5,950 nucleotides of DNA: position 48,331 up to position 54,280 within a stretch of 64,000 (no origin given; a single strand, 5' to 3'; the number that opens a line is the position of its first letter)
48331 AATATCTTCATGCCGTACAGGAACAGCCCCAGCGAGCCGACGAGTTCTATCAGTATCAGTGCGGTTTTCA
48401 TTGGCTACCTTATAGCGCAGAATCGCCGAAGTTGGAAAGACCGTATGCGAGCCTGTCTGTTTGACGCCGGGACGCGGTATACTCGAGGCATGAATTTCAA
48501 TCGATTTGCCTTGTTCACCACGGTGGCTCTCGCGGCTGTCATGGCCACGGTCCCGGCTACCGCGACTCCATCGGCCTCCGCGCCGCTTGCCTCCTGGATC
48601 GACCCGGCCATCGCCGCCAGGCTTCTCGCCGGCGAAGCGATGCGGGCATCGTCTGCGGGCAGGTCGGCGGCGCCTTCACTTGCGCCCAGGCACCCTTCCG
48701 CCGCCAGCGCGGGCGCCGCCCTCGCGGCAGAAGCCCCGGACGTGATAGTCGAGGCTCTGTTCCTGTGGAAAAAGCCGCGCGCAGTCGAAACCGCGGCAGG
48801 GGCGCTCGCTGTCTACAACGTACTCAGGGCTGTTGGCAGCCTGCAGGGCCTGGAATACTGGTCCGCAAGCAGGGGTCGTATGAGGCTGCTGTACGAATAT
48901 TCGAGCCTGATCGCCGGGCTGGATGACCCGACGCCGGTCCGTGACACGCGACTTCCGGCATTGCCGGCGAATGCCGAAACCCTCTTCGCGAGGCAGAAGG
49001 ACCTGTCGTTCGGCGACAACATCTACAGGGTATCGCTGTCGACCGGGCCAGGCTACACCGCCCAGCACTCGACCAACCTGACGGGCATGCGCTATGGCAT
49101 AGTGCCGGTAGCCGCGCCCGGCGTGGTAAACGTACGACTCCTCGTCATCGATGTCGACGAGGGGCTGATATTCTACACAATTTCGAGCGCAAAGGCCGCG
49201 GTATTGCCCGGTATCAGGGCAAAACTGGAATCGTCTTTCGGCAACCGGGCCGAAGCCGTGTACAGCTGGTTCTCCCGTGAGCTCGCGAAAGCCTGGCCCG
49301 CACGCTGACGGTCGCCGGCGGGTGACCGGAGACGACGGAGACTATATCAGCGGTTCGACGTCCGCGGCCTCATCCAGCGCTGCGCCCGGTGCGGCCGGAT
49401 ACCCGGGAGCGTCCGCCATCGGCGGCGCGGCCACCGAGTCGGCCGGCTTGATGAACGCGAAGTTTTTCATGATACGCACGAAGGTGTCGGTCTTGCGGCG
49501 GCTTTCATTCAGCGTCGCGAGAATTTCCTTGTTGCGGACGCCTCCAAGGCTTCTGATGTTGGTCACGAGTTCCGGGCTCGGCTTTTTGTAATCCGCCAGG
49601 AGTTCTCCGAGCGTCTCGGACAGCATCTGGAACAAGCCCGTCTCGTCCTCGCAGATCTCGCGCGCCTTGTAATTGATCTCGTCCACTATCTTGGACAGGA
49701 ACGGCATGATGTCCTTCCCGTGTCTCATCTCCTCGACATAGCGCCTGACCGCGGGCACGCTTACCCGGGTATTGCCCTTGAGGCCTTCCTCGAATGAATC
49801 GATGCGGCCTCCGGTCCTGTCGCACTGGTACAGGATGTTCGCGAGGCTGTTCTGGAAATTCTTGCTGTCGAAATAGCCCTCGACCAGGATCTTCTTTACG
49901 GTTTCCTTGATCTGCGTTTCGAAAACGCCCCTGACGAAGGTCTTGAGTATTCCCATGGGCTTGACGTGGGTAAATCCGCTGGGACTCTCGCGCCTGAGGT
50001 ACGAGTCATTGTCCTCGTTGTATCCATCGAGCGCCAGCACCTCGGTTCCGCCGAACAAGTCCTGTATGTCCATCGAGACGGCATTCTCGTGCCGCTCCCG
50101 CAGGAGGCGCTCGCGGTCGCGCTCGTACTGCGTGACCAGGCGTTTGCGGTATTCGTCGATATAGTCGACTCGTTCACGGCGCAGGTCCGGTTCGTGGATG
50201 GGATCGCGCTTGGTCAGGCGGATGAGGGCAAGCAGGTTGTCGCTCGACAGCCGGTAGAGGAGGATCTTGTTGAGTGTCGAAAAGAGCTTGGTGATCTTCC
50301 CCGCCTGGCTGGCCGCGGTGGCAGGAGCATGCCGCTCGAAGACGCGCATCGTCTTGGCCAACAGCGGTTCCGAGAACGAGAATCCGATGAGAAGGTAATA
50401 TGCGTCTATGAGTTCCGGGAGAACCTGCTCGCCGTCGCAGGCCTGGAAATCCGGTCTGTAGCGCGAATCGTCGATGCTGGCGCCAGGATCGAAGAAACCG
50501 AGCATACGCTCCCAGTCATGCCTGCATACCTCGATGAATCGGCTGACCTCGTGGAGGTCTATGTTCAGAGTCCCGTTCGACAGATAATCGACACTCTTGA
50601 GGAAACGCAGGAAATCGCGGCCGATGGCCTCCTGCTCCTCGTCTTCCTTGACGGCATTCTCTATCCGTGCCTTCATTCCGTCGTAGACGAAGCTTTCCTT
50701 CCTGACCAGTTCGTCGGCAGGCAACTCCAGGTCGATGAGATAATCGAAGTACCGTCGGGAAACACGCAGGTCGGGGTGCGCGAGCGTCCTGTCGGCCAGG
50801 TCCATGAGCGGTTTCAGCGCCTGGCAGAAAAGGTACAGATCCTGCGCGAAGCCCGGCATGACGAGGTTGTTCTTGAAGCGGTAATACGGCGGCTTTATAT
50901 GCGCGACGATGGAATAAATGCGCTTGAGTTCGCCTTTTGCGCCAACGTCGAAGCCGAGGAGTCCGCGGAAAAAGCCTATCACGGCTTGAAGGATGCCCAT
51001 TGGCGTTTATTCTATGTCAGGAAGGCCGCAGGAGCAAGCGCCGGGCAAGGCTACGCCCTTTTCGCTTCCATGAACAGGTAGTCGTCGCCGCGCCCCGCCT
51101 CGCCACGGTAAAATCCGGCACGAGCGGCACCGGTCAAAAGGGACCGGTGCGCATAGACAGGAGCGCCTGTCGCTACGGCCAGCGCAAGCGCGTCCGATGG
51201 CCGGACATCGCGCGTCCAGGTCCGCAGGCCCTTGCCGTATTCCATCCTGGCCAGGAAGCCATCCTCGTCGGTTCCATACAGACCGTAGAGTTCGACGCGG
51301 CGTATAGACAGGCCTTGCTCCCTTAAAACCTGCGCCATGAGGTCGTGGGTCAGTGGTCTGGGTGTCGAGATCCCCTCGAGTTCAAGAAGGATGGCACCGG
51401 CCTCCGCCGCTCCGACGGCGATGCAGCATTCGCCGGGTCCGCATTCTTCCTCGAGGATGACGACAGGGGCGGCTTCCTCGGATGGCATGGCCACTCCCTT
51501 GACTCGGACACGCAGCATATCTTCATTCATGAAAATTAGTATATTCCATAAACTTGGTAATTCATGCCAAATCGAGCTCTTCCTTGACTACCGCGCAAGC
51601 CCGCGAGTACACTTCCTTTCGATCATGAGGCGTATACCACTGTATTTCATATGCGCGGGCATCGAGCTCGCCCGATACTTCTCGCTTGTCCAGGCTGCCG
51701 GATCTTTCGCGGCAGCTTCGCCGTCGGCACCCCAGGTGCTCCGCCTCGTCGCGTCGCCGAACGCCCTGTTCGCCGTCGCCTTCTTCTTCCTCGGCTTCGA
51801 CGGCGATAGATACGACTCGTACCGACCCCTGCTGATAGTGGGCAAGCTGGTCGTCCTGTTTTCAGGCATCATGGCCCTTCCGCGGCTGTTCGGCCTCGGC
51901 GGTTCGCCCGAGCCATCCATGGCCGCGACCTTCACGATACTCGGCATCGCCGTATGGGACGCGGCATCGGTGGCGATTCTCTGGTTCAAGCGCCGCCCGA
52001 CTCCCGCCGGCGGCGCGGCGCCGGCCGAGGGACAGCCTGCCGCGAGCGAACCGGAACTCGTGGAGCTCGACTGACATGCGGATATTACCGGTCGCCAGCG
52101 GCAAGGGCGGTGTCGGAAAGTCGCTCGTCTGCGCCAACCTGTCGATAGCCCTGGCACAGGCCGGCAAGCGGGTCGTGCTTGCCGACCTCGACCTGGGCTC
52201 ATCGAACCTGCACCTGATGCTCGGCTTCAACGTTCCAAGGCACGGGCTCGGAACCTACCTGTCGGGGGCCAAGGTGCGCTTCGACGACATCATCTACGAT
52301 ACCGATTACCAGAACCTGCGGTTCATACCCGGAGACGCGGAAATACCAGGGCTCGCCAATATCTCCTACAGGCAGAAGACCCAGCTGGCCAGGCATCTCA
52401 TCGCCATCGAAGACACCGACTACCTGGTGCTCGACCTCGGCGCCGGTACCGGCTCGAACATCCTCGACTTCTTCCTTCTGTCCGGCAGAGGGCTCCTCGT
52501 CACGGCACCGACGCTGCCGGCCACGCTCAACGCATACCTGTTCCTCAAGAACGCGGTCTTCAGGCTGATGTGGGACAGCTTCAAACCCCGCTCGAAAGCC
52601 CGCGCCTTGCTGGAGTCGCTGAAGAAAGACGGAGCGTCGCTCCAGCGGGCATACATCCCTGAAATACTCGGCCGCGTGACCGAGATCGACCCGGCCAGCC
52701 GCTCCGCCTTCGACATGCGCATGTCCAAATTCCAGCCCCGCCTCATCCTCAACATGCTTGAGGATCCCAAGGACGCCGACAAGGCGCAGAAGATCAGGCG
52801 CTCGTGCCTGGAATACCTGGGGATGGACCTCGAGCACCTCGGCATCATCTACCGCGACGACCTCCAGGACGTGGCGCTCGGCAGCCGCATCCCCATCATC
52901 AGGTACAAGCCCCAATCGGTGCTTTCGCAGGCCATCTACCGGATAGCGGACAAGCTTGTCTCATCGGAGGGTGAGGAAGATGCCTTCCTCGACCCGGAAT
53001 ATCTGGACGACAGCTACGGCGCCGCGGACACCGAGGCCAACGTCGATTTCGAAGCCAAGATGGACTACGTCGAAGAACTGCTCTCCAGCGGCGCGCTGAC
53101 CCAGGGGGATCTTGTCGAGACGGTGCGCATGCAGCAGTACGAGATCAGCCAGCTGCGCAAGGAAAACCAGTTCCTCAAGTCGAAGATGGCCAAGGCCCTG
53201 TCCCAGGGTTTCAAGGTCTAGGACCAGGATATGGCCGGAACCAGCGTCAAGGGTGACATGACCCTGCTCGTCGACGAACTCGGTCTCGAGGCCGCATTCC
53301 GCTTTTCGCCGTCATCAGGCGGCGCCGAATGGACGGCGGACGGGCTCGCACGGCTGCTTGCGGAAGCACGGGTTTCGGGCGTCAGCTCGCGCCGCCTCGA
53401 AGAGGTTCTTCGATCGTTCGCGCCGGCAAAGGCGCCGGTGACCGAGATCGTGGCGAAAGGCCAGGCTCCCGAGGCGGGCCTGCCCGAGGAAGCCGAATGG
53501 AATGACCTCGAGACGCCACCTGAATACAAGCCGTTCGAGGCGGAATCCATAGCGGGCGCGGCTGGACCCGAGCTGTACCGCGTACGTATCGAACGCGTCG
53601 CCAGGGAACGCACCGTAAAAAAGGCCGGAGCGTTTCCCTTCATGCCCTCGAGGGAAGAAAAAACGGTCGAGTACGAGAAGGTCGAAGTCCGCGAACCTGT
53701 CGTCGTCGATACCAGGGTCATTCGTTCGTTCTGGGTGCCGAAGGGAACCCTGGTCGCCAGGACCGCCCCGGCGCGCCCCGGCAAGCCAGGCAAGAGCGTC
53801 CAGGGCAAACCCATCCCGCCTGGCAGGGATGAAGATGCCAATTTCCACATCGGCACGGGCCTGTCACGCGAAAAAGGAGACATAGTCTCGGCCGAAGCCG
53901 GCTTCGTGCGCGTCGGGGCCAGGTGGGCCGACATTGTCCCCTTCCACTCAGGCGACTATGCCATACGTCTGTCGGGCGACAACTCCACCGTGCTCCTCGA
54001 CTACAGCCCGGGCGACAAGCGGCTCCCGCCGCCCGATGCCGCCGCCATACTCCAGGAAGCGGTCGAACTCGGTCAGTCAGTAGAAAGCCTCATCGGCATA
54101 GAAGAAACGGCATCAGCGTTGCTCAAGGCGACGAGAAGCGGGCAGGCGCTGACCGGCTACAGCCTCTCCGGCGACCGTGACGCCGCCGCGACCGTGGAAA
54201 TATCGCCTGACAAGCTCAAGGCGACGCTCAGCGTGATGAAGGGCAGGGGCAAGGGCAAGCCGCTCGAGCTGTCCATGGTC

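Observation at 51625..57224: Operon of a small membrane protein, a MinD/ParA ATPase, an internally triplicated 980-aa FapA (DUF342) protein and lgt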

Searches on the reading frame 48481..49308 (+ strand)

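Call 33: search_protein_families(library=pfam, proteins=[window:48481-49308:+], max_evalue=0.001)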
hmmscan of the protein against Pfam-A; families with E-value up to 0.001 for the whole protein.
window:48481-49308:+ (275 aa): 1 family
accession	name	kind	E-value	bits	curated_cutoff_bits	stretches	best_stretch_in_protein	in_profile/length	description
PF20380.3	DUF6675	-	6.8e-51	173.3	27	1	15-267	7-253/254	Family of unknown function (DUF6675)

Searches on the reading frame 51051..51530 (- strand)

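Call 33: search_protein_families(library=pfam, proteins=[window:51051-51530:-], max_evalue=0.001)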
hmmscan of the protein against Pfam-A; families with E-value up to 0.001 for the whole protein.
window:51051-51530:- (159 aa): 1 family
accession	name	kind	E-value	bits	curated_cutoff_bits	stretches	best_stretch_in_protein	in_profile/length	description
PF02577.19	BFN_dom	-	8.9e-24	83.9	27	1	24-135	1-107/112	Bifunctional nuclease domain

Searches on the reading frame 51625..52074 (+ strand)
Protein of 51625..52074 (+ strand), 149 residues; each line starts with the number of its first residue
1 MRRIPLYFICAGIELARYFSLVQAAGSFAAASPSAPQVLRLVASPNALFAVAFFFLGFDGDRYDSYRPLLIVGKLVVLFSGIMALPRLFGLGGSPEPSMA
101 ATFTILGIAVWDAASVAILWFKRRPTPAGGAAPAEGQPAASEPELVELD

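Call 3: search_protein_families(library=pfam, proteins=[window:51625-52074:+], max_evalue=1)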
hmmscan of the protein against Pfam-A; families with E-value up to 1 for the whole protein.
window:51625-52074:+ (149 aa): 0 families

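Call 4: search_protein_families(library=ncbifam, proteins=[window:51625-52074:+], max_evalue=0.1)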
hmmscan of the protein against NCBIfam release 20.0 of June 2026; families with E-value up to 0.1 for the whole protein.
window:51625-52074:+ (149 aa): 0 families

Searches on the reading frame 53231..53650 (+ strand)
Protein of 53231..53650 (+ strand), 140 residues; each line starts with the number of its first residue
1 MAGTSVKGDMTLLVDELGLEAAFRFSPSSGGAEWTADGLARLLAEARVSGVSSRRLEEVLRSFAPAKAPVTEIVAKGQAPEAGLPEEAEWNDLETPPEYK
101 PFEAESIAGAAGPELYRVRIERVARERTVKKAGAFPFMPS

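Call 5: search_protein_families(library=pfam, proteins=[window:53231-53650:+], max_evalue=1)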
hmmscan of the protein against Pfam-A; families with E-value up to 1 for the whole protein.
window:53231-53650:+ (140 aa): 1 family
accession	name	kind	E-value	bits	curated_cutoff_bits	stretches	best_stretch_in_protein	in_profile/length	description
PF20250.3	FapA_N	-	0.0014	18.4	27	1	14-90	5-83/178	Flagellar Assembly Protein A N-terminal region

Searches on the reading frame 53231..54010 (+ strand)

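Call 5: search_protein_families(library=pfam, proteins=[window:53231-54010:+], max_evalue=1)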
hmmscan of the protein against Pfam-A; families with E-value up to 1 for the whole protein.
window:53231-54010:+ (260 aa): 1 family
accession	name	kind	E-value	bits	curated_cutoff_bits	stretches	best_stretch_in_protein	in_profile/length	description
PF20250.3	FapA_N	-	1e-14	54.7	27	2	169-227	113-174/178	Flagellar Assembly Protein A N-terminal region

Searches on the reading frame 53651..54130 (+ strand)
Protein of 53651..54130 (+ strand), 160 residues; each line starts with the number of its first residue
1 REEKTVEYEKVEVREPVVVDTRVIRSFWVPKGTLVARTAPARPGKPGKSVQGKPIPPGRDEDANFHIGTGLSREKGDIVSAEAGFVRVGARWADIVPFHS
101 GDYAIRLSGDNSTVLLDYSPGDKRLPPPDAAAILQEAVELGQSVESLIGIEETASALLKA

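Call 5: search_protein_families(library=pfam, proteins=[window:53651-54130:+], max_evalue=1)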
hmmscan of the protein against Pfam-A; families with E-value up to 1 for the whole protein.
window:53651-54130:+ (160 aa): 1 family
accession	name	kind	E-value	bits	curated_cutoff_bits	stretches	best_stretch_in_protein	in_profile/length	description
PF20250.3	FapA_N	-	1.2e-09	38.2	27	1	29-87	113-174/178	Flagellar Assembly Protein A N-terminal region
